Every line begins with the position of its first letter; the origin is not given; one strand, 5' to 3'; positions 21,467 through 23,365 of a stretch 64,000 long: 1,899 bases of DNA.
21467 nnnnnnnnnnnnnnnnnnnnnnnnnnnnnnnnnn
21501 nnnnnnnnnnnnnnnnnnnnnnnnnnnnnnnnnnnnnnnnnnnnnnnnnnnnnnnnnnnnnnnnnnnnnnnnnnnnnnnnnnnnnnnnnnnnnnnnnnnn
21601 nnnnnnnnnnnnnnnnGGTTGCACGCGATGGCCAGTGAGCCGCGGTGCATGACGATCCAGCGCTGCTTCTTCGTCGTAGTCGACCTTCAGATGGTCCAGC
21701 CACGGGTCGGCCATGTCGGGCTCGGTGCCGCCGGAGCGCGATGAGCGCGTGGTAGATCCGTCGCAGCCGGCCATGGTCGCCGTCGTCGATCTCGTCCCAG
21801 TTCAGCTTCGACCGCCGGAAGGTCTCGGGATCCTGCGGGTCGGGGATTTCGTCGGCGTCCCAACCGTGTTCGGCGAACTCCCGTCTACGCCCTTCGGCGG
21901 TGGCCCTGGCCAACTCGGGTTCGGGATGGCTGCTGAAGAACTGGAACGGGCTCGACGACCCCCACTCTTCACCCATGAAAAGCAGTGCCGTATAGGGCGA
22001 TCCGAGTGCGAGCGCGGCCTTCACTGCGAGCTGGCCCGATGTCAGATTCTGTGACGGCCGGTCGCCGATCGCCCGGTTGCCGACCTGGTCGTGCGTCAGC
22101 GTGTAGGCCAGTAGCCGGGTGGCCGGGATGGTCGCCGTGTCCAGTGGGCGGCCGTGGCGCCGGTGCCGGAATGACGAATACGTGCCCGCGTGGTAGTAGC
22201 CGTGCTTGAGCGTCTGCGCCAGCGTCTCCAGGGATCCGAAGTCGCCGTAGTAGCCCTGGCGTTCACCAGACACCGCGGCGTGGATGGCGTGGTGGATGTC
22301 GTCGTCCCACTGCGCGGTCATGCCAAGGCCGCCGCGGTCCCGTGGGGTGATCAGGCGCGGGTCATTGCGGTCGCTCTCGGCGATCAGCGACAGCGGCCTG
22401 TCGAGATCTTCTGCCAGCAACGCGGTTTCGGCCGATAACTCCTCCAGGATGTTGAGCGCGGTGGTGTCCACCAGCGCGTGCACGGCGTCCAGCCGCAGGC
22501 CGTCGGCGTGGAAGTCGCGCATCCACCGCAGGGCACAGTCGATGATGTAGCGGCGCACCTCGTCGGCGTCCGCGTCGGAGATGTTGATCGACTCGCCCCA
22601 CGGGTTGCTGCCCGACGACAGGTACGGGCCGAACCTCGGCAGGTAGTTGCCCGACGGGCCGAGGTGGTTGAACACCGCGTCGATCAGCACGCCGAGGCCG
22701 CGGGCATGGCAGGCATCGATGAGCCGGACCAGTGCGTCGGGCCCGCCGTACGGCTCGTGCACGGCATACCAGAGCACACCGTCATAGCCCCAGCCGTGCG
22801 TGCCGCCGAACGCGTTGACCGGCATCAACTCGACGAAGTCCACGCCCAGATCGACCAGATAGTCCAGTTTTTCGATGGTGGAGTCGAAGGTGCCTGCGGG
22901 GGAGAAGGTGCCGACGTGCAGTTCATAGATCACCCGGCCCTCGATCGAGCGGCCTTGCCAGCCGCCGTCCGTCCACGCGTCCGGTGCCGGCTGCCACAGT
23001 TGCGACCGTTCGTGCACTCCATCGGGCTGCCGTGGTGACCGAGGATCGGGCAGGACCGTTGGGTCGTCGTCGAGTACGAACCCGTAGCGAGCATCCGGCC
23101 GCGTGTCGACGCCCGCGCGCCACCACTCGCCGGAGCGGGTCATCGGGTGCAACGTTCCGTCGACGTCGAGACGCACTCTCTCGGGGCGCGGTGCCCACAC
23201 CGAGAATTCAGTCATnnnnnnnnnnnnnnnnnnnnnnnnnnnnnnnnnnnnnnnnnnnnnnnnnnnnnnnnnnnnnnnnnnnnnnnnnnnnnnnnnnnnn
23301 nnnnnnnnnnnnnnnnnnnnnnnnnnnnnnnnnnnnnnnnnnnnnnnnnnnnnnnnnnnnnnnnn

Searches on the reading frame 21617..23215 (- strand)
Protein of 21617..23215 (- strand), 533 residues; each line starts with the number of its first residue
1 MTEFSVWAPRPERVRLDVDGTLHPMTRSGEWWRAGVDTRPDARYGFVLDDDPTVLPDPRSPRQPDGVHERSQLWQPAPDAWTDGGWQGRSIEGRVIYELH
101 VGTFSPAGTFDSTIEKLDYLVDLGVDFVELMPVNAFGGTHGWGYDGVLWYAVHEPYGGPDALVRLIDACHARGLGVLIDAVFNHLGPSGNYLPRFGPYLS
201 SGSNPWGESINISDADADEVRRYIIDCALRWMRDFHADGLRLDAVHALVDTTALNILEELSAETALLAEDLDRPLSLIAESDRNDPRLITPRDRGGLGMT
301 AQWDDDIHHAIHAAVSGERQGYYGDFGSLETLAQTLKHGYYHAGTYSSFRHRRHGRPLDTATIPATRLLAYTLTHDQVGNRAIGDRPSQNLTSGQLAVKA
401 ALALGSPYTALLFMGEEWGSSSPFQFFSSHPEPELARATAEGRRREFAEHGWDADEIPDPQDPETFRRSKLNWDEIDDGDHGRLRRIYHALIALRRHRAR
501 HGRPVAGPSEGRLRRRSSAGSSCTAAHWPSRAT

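Call 66: search_protein_families(library=pfam, proteins=[window:21617-23215:-], max_evalue=0.001)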
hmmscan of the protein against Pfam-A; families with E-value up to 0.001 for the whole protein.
window:21617-23215:- (533 aa): 1 family
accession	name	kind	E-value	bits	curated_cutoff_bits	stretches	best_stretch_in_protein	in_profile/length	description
PF00128.31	Alpha-amylase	-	9.6e-19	68.4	22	1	107-188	15-95/446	Alpha amylase, catalytic domain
